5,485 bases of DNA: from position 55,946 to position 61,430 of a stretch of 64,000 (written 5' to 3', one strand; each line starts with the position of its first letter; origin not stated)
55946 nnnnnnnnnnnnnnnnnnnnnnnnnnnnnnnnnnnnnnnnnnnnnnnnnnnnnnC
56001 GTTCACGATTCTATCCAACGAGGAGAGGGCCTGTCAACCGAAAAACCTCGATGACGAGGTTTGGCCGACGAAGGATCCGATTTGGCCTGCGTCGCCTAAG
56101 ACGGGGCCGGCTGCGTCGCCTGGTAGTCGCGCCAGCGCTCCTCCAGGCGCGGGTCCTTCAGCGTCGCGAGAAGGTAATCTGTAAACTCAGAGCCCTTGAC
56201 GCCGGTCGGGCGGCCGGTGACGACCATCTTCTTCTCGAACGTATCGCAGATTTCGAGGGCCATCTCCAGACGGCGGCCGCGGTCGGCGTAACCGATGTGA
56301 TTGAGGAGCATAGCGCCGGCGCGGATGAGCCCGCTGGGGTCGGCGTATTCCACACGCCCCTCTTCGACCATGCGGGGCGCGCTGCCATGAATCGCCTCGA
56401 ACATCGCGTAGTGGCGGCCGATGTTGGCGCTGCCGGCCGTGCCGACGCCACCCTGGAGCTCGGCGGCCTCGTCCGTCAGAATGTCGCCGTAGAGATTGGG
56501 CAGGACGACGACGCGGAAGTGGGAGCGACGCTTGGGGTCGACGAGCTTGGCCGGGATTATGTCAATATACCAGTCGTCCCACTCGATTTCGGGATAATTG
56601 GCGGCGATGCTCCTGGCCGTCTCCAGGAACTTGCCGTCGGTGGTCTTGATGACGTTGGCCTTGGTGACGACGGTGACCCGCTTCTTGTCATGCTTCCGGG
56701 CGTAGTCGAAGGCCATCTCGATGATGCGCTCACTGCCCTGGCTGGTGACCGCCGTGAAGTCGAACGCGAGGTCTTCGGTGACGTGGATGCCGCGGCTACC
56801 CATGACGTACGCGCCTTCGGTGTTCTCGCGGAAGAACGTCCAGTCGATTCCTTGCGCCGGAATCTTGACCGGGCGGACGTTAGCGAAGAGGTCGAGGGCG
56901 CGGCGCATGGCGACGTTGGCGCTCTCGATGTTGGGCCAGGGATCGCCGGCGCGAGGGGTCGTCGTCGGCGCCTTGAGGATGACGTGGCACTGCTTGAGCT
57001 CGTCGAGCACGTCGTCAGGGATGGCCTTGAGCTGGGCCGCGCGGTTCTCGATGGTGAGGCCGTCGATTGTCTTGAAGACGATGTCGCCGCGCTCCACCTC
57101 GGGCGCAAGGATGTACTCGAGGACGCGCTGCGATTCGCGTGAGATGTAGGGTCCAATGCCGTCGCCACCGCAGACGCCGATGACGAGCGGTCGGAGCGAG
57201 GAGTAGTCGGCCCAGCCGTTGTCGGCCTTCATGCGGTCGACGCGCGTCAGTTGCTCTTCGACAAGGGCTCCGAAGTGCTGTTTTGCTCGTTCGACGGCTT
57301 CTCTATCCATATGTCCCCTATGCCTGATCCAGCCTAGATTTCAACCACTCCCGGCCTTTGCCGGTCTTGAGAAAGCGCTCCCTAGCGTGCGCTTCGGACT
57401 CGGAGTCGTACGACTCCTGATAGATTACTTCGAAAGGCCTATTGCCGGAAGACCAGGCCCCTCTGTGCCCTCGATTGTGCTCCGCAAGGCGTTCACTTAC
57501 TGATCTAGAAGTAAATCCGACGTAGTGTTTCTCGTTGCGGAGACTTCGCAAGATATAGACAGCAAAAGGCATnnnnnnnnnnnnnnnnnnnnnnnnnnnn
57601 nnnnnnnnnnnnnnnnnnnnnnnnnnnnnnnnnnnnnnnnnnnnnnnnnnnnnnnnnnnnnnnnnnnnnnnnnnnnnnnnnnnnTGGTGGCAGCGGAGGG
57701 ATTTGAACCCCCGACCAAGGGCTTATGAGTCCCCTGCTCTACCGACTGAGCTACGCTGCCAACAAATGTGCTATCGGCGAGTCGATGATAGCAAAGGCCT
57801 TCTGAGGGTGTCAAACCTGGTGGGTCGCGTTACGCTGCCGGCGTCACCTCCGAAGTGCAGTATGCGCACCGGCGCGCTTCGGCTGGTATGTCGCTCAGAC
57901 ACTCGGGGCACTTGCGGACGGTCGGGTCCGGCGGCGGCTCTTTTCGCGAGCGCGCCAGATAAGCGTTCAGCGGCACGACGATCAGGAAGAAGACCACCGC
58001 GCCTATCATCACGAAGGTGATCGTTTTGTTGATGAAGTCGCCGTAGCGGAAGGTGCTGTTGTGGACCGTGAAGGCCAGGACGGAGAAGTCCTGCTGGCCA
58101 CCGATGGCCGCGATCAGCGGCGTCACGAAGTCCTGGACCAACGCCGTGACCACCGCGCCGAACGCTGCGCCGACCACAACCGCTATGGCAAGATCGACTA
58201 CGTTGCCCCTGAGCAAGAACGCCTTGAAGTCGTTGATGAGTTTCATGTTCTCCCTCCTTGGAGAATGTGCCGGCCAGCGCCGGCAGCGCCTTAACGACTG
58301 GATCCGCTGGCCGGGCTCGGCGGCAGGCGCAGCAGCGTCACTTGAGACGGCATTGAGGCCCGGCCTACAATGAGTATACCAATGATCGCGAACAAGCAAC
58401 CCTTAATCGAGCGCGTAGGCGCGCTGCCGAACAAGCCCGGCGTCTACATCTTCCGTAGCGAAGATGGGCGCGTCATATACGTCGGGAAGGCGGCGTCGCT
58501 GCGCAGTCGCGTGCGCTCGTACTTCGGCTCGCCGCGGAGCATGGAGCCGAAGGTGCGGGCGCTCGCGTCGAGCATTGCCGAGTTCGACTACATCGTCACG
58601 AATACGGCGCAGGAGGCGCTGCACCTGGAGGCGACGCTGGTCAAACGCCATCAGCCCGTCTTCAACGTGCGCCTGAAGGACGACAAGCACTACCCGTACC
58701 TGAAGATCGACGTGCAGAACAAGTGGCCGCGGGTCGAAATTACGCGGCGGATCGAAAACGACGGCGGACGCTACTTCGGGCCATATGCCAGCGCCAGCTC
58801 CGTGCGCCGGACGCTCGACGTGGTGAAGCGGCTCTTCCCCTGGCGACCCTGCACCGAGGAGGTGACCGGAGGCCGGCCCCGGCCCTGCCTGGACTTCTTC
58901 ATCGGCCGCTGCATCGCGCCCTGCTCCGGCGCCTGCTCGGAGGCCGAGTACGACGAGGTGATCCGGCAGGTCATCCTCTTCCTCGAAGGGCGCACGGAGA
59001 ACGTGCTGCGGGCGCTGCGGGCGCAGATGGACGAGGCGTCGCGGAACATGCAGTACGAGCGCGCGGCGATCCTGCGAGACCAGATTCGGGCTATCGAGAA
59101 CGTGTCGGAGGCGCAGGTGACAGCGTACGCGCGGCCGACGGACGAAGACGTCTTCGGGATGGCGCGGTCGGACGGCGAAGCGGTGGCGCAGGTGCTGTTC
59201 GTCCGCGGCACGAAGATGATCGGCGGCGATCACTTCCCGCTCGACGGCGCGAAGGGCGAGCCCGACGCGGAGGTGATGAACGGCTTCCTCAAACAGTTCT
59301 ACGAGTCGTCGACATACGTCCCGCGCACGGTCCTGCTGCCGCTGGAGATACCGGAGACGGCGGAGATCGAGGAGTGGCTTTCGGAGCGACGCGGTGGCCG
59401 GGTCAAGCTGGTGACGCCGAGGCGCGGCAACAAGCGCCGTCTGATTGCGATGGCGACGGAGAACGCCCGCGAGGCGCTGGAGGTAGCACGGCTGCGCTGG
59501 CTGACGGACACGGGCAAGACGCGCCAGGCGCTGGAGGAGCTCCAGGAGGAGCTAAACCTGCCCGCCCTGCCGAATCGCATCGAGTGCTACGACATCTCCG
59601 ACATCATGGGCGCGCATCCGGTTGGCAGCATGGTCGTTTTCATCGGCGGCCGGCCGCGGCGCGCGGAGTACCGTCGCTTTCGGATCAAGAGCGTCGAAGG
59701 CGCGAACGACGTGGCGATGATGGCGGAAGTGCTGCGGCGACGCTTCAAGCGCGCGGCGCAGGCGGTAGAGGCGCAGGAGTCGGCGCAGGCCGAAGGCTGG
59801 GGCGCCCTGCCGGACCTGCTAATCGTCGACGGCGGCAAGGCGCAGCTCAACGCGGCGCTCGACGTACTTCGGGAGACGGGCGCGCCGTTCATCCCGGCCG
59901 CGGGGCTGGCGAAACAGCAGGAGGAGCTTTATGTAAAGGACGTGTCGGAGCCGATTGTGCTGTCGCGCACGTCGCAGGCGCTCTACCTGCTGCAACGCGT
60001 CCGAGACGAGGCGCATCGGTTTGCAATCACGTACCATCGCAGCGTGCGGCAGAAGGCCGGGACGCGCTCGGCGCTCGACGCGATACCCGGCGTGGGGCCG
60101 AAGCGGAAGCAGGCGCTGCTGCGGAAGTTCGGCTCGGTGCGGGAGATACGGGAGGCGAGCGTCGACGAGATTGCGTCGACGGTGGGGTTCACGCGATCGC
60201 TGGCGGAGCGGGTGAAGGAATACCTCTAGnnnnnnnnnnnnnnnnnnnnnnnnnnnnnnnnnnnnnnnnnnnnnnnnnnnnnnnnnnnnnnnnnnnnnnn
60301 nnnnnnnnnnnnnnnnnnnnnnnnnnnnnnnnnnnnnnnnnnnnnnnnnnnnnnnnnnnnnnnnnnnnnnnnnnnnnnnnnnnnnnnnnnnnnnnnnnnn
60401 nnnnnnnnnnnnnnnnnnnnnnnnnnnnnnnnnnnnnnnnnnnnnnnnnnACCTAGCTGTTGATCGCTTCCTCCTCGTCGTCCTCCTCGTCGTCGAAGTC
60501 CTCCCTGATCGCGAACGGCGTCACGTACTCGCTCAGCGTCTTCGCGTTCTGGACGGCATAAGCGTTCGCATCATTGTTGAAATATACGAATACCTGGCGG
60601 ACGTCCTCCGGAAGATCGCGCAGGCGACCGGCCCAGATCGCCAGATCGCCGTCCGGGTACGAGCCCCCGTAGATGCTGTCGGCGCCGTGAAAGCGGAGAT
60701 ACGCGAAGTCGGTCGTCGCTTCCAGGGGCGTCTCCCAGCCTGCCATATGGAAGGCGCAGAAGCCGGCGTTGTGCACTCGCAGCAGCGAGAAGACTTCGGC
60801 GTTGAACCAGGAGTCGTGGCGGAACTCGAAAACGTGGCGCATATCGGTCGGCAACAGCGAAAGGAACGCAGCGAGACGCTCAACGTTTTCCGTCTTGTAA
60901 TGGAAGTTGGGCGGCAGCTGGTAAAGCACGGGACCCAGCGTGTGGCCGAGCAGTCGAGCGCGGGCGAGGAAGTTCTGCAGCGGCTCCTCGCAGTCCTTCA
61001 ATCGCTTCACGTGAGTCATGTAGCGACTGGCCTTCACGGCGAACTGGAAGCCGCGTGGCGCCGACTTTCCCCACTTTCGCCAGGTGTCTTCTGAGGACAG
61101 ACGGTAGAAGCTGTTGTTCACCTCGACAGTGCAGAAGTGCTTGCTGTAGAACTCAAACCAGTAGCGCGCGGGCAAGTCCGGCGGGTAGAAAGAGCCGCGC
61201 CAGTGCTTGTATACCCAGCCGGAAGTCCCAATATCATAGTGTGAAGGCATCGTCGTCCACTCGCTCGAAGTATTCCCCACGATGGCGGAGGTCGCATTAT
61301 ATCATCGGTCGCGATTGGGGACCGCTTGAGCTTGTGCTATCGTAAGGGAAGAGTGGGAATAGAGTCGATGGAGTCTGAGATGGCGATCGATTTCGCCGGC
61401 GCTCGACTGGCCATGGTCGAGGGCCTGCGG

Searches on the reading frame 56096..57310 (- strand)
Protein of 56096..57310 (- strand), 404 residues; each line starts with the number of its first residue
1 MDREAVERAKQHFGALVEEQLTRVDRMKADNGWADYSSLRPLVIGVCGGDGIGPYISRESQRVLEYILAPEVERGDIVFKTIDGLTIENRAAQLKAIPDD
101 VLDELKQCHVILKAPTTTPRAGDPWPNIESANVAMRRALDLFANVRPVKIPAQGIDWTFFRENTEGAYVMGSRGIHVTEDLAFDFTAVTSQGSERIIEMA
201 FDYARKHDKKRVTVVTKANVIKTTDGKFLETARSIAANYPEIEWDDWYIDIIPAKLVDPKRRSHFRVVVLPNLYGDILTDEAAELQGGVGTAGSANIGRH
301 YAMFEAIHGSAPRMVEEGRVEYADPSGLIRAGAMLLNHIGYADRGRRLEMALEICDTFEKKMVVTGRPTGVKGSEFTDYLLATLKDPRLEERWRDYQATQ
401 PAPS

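Call 85: search_protein_families(library=pfam, proteins=[window:56096-57310:-], max_evalue=0.00001)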
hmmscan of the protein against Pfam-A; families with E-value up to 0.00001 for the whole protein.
window:56096-57310:- (404 aa): 1 family
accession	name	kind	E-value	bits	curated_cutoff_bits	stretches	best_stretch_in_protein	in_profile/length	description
PF00180.25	Iso_dh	-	8e-63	213.2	27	1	44-353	2-320/348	Isocitrate/isopropylmalate dehydrogenase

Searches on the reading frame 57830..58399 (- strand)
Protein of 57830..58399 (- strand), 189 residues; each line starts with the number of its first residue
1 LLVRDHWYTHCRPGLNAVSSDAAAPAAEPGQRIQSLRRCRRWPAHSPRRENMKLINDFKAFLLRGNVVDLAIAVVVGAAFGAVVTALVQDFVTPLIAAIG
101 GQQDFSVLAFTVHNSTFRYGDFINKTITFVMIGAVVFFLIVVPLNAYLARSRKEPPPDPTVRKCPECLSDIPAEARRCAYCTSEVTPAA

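Call 85: search_protein_families(library=pfam, proteins=[window:57830-58399:-], max_evalue=0.00001)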
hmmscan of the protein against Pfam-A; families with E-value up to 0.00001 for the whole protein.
window:57830-58399:- (189 aa): 1 family
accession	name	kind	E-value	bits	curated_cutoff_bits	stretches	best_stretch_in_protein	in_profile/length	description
PF01741.23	MscL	-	2.9e-34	118.5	27.4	1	54-172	1-119/123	Large-conductance mechanosensitive channel, MscL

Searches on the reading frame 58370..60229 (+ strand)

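Call 63: search_protein_families(library=pfam, proteins=[window:58370-60229:+])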
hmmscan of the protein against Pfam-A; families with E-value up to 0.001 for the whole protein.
window:58370-60229:+ (619 aa): 7 families
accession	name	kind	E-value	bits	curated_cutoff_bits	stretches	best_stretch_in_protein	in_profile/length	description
PF08459.17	UvrC_RNaseH_dom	-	4.2e-54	183.1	22.3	1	392-553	1-159/159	UvrC RNAse H endonuclease domain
PF22920.2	UvrC_RNaseH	-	4e-36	123.9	24.3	1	258-371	1-114/116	UvrC Ribonuclease H-like domain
PF02151.25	UVR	-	1.9e-11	43.8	21.5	1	210-244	1-35/36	UvrB/uvrC motif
PF14520.12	HHH_5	-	4e-11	43.7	27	1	568-617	3-53/57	Helix-hairpin-helix domain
PF01541.30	GIY-YIG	-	2.2e-06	28.3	22.6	1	23-96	2-74/78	GIY-YIG catalytic domain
PF12826.13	HHH_2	-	3.6e-05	24.3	27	1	572-619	8-55/64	Helix-hairpin-helix motif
PF24348.1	DUF7508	-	0.00015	22.3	26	0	14-57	13-55/79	Domain of unknown function (DUF7508)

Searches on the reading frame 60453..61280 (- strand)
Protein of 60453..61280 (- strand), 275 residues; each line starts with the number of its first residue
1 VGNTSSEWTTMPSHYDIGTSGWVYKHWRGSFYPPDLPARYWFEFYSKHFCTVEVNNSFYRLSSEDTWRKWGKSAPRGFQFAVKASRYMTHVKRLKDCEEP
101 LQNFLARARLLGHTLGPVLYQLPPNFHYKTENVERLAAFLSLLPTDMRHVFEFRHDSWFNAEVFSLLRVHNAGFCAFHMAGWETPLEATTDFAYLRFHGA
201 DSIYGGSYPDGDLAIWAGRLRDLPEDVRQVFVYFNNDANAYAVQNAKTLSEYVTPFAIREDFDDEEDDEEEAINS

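Call 63: search_protein_families(library=pfam, proteins=[window:60453-61280:-])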
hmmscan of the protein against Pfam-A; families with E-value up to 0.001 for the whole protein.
window:60453-61280:- (275 aa): 1 family
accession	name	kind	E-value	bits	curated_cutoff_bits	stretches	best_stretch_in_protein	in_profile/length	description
PF01904.24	DUF72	-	5.1e-72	242.9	25.3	1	32-251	1-216/217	Protein of unknown function DUF72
